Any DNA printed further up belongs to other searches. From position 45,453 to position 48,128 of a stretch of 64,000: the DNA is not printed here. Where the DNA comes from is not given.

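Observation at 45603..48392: Proofreading family-B DNA polymerase paired with a DUF123-type GIY-YIG protein in a CPR-like genome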

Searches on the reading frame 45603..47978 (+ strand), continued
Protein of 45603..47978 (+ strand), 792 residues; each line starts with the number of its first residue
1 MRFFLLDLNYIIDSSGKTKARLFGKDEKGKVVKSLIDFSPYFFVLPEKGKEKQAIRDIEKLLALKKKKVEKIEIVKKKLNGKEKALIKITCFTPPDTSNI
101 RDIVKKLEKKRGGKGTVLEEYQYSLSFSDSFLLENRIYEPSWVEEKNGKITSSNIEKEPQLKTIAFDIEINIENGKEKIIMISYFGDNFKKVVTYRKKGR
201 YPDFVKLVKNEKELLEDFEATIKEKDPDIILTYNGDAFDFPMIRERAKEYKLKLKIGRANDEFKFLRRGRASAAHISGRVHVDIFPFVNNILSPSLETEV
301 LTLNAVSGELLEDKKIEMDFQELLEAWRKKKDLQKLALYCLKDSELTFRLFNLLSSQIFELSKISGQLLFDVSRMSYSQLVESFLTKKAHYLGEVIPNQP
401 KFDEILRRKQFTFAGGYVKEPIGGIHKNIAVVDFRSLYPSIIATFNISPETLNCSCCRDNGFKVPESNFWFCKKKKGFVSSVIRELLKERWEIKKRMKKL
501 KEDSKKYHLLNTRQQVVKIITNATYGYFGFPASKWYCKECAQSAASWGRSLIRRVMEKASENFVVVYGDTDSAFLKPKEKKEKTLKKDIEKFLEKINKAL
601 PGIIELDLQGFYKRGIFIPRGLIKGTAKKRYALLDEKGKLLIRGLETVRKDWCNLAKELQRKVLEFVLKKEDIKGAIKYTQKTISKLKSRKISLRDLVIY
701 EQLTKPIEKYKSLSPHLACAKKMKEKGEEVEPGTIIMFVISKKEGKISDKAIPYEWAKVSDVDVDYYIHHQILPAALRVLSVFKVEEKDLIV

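Call 27: find_encoding_contigs(protein=P0015, flank=10000, max_places=1)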
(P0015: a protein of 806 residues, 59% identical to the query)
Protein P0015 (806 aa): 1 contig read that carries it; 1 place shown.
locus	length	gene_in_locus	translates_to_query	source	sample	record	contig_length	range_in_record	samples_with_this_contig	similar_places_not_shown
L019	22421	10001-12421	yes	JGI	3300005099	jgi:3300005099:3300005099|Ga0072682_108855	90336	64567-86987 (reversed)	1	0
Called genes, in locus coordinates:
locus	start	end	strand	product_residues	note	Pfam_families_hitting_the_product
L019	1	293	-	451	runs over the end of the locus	PF01225:Mur_ligase, PF08245:Mur_ligase_M, PF02875:Mur_ligase_C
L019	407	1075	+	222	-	PF17248:DUF5317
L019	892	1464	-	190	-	PF10469:AKAP7_NLS (weak), PF02834:LigT_PEase, PF13563:2_5_RNA_ligase2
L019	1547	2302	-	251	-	PF26217:GDPGP1_N (weak)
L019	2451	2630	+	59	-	-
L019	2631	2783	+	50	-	-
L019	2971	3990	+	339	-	PF04055:Radical_SAM, PF07754:Ribosomal_aS21 (weak)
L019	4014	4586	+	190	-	PF01966:HD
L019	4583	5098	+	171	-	PF01613:Flavin_Reduct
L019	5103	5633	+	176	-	-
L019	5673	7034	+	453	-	PF03951:Gln-synt_N, PF00120:Gln-synt_C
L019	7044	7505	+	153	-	PF00293:NUDIX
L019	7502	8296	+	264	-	PF20434:BD-FAE (faint), PF00561:Abhydrolase_1 (faint), PF12146:Hydrolase_4 (faint), PF00326:Peptidase_S9 (weak), PF20408:Abhydrolase_11 (faint), PF01738:DLH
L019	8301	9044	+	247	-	PF23023:Anti-Pycsar_Apyc1, PF00753:Lactamase_B (weak), PF12706:Lactamase_B_2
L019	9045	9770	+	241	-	PF00149:Metallophos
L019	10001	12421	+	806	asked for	PF03104:DNA_pol_B_exo1, PF10108:DNA_pol_B_exo2 (weak), PF00136:DNA_pol_B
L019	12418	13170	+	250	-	PF01026:TatD_DNase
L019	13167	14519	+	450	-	PF01209:Ubie_methyltran, PF03848:TehB, PF13489:Methyltransf_23, PF02353:CMAS, PF05175:MTS, PF08241:Methyltransf_11, PF08242:Methyltransf_12, PF13649:Methyltransf_25, +6 more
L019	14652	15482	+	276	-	PF00352:TBP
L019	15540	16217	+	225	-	-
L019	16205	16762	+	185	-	PF01871:AMMECR1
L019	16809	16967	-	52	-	-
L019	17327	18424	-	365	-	PF01658:Inos-1-P_synth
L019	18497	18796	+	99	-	PF03551:PadR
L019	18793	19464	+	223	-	PF14716:HHH_8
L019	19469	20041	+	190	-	PF08207:EFP_N, PF01132:EFP (weak), PF09285:Elong-fact-P_C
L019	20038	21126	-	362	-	PF00850:Hist_deacetyl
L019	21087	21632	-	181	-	PF07998:Peptidase_M54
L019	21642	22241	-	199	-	PF13023:HD_3, PF01966:HD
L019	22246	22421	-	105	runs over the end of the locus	-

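Call 36: search_solved_structures(query=window:45603-47978:+, max_evalue=1e-150, show_alignments=1)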
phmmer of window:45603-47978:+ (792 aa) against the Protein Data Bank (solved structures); distinct sequences matched with E-value up to 1e-150: 19.
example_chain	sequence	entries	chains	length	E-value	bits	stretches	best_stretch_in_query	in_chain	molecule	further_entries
3a2f_A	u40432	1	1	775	8.7e-156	523.3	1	5-790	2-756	DNA polymerase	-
2jgu_A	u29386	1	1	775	2e-154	518.8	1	5-790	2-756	DNA POLYMERASE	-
1tgo_A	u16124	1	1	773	5.1e-154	517.4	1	5-790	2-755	PROTEIN (THERMOSTABLE B DNA POLYMERASE)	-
4flt_A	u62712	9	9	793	1.3e-153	516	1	5-790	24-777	DNA polymerase 1 | Pyrococcus abyssi B family DNA polymerase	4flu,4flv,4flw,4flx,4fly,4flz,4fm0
1wn7_A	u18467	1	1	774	2.9e-153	514.9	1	5-790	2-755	Family B DNA Polymerase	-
1wns_A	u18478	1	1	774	3.1e-153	514.8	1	5-790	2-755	DNA POLYMERASE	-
2vwj_A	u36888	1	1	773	5e-153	514.1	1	5-790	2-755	DNA POLYMERASE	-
2xhb_A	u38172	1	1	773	6e-153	513.9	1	5-790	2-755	DNA POLYMERASE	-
2vwk_A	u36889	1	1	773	6.4e-153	513.8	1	5-790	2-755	DNA POLYMERASE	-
6is7_A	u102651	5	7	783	1.1e-152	513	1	5-790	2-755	DNA polymerase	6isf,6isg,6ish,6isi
1qht_A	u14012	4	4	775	1.3e-152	512.8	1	5-790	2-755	PROTEIN (DNA POLYMERASE) | DNA polymerase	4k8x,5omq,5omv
5h12_A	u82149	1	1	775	1.3e-152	512.8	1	5-790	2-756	Deep Vent DNA Polymerase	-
7b08_A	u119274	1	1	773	2.2e-152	512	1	5-790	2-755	DNA polymerase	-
4ahc_A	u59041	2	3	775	3.9e-152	511.2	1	5-790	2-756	DNA POLYMERASE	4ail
4k8z_A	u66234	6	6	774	1.3e-151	509.5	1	5-790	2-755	DNA polymerase | DNA polymerase,DNA polymerase,DNA polymerase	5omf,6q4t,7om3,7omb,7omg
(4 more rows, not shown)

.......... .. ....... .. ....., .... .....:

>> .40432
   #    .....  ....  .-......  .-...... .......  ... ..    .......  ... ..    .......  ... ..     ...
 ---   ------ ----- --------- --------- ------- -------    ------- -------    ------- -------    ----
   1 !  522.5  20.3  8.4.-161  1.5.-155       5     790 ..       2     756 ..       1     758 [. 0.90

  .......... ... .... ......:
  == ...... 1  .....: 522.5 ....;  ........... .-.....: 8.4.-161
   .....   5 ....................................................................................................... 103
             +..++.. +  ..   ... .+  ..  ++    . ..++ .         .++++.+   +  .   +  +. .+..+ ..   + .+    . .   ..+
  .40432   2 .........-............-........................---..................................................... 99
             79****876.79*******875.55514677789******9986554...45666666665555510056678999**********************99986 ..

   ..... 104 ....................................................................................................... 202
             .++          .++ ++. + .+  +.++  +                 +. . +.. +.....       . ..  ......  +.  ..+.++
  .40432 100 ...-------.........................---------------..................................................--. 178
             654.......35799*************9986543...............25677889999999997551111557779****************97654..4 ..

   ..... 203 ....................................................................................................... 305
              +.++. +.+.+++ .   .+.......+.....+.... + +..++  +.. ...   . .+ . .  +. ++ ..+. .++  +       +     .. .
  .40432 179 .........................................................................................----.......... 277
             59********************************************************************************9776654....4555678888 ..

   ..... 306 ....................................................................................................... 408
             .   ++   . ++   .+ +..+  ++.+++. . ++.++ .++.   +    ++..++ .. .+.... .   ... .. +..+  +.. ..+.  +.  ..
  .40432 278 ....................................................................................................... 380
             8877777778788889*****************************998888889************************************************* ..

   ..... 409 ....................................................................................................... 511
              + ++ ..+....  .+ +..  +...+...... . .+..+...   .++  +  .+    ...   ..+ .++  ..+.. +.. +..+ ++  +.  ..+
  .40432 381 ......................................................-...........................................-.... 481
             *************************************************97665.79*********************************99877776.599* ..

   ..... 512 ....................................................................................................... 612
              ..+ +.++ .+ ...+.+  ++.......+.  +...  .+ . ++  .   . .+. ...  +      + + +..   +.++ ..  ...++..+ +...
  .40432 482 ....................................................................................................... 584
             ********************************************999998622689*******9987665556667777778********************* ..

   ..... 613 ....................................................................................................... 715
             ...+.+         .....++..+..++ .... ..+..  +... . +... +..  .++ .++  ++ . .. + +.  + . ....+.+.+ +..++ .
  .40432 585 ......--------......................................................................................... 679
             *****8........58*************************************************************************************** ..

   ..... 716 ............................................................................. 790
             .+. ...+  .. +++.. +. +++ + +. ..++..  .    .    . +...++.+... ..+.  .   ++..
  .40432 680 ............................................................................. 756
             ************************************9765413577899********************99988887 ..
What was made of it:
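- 45603..47981 (+): Archaeal-B3-derived family-B DNA polymerase with intact 3'-5' exonuclease and no C-terminal PIP-like tail. The C-terminus ends at the position matching Pfu residue 756 of 775 (call 36).
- On Archaeal B3-group family-B DNA polymerase: The protein ends 19 residues short of Pfu (call 36).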

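Call 54: search_protein_families(library=padloc, proteins=[window:45603-47978:+], max_evalue=0.01)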
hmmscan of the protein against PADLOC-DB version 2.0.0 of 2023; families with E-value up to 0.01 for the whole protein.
window:45603-47978:+ (792 aa): 1 family
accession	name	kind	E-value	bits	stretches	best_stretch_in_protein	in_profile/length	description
PDLC03707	HEase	-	3.4e-136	453.4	3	522-790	1388-1652/1671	homing endonuclease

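Call 55: search_protein_families(library=phrogs, proteins=[window:45603-47978:+], max_evalue=0.001)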
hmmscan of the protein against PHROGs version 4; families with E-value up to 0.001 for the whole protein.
window:45603-47978:+ (792 aa): 7 families
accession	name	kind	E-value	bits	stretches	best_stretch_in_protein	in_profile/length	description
phrog_262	-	DNA, RNA and nucleotide metabolism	6.6e-73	247.1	1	13-770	14-818/856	DNA polymerase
phrog_2062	-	DNA, RNA and nucleotide metabolism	7.1e-28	98.4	1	206-504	178-489/502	DNA polymerase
phrog_1918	-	DNA, RNA and nucleotide metabolism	1.9e-16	61.1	1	496-693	21-258/382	DNA polymerase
phrog_1252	-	DNA, RNA and nucleotide metabolism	3.8e-10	39.9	1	482-594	381-481/663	DNA polymerase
phrog_3011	-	DNA, RNA and nucleotide metabolism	1.1e-07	32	0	159-189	142-174/576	DNA polymerase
phrog_403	-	DNA, RNA and nucleotide metabolism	2.4e-07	31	1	70-254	6-168/321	DNA polymerase exonuclease subunit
phrog_2927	-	DNA, RNA and nucleotide metabolism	3e-06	27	1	473-552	108-189/710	DNA polymerase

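Call 62: find_encoding_contigs(protein=P0070, flank=10000, max_places=1)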
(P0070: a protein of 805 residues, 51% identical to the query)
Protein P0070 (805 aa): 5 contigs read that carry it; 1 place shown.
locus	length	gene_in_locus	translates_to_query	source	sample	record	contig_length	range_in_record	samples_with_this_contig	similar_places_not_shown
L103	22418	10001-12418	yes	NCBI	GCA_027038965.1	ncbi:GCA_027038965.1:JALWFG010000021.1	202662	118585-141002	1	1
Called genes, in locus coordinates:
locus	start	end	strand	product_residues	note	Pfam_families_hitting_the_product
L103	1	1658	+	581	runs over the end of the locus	PF06480:FtsH_ext, PF06068:TIP49 (weak), PF00004:AAA, PF07728:AAA_5 (weak), PF17862:AAA_lid_3, PF01434:Peptidase_M41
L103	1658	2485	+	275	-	PF00809:Pterin_bind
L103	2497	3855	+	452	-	PF02878:PGM_PMM_I, PF02879:PGM_PMM_II, PF02880:PGM_PMM_III, PF00408:PGM_PMM_IV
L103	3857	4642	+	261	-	PF03309:Pan_kinase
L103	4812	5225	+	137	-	-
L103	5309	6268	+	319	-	PF00586:AIRS, PF02769:AIRS_C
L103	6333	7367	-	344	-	PF01522:Polysacc_deac_1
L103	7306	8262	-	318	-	PF01832:Glucosaminidase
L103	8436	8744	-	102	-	-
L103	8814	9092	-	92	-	-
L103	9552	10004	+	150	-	PF01161:PBP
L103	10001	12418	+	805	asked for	PF03104:DNA_pol_B_exo1, PF10108:DNA_pol_B_exo2, PF13482:RNase_H_2 (weak), PF03175:DNA_pol_B_2 (weak), PF00136:DNA_pol_B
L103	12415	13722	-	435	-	PF00919:UPF0004, PF04055:Radical_SAM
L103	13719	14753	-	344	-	PF03054:tRNA_Me_trans, PF20259:tRNA_Me_trans_M, PF20258:tRNA_Me_trans_C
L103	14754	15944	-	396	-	PF00155:Aminotran_1_2, PF00266:Aminotran_5 (weak)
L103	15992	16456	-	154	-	-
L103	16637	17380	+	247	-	PF12644:DUF3782 (faint)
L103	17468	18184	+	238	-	PF00753:Lactamase_B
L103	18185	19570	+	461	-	PF09825:BPL_N (weak)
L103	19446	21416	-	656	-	PF12969:DUF3857, PF01841:Transglut_core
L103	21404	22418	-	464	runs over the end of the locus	PF01656:CbiA, PF13500:AAA_26, PF07685:GATase_3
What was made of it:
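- Desulfofervidaceae contigs of 81-203 kb also carry it among bacterial housekeeping genes (call 62).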

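Call 70: find_related_loci(query=window:45603-47978:+, collection=viral_contigs, flank=8000)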
Query window:45603-47978:+ (792 aa) in viral_contigs; peptide patterns used: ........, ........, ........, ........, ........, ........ (x = any residue, [..] = any of these).
43 stretches matched a pattern, but none encodes a relative of the query by tblastn (E <= 1e-3).
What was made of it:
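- On Protein-primed PolB, casposon or pipolin self-replicating element: No close viral-contig relatives (call 70).
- There are no close viral relatives (call 70) and no defence-system match other than an intein-PolB artefact (call 54). There are no close IMG/VR relatives (call 70).
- Tried and rejected: Phage origin: the best PHROG polymerase family scores 247 bits, far below archaeal B3, and IMG/VR holds no close relative (calls 55, 70).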

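Call 77: search_protein_families(library=pfam, proteins=[L005:12373-12888:+, L005:8964-9509:+, L005:6888-7346:+, L005:7359-8039:+, L002:6395-7009:+, L002:5991-6410:+], max_evalue=0.001)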
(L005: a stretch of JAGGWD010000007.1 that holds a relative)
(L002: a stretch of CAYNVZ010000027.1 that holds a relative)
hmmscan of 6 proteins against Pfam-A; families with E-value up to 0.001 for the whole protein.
L005:12373-12888:+ (172 aa): 19 families
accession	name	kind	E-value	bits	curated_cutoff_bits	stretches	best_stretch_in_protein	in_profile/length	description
PF03266.21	NTPase_1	-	3.2e-49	167.4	23.9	1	5-166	1-167/168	NTPase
PF00004.35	AAA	-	1.1e-06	29.6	21.2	1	6-122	1-88/131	ATPase family associated with various cellular activities (AAA)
PF03215.21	Rad17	-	3.6e-06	27.5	23.8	1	6-133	48-170/186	Rad17 P-loop domain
PF13238.12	AAA_18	-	1.1e-05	26.3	29.4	1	6-151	1-118/128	AAA domain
PF00910.28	RNA_helicase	-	1.4e-05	26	21.5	1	6-36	1-36/105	RNA helicase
PF13173.12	AAA_14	-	1.6e-05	25.3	27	1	4-120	3-87/129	AAA domain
PF07728.20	AAA_5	-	1.7e-05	25.3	22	0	5-30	1-27/139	AAA domain (dynein-related subfamily)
PF01443.25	Viral_helicase1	-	3.6e-05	24.1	21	1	6-108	1-72/228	Viral superfamily 1 RNA helicase core domain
PF05496.18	RuvB_N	-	6.7e-05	23.1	27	0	4-33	34-63/159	Holliday junction DNA helicase RuvB P-loop domain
PF00005.33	ABC_tran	-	0.00013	23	25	1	5-79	13-80/137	ABC transporter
PF00931.28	NB-ARC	-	0.00017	21.4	23.5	1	5-34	20-49/248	NB-ARC domain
PF13401.12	AAA_22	-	0.00023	21.9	27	1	5-114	7-100/130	AAA domain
PF19568.5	Spore_III_AA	-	0.00035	20.2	27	0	3-151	144-273/306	Sporulation stage III, protein AA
PF01926.29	MMR_HSR1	-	0.00036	21.1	21.9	0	6-33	2-28/113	50S ribosome-binding GTPase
PF01637.24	ATPase_2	-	0.00038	20.8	33.2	1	6-110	23-124/225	ATPase domain predominantly from Archaea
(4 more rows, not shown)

L005:8964-9509:+ (182 aa): 1 family
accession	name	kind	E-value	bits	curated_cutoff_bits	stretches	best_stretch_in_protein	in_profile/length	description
PF04343.18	DUF488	-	5.4e-23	82.3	22.2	1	33-136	3-119/121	Domain of unknown function DUF488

L005:6888-7346:+ (153 aa): 1 family
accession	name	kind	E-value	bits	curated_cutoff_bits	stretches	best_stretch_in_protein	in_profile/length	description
PF13298.12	LigD_N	-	2.6e-34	118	31.1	1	39-140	2-107/107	DNA Ligase D 3'-phosphoesterase domain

L005:7359-8039:+ (227 aa): 2 families
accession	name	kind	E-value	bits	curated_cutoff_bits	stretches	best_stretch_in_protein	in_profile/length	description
PF12706.13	Lactamase_B_2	-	1.6e-09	38.1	27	1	49-186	33-195/200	Beta-lactamase superfamily domain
PF00753.33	Lactamase_B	-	3.8e-07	30.7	22.7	1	37-65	34-62/196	Metallo-beta-lactamase superfamily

L002:6395-7009:+ (205 aa): 1 family
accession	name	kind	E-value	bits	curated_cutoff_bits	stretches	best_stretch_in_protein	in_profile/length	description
PF03167.25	UDG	-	7.2e-37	127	24.3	1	43-191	2-129/141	Uracil DNA glycosylase superfamily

L002:5991-6410:+ (140 aa): 1 family
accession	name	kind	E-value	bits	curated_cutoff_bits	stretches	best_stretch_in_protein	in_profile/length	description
PF00293.34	NUDIX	-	1.2e-08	35.5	21.1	1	6-128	5-129/134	NUDIX domain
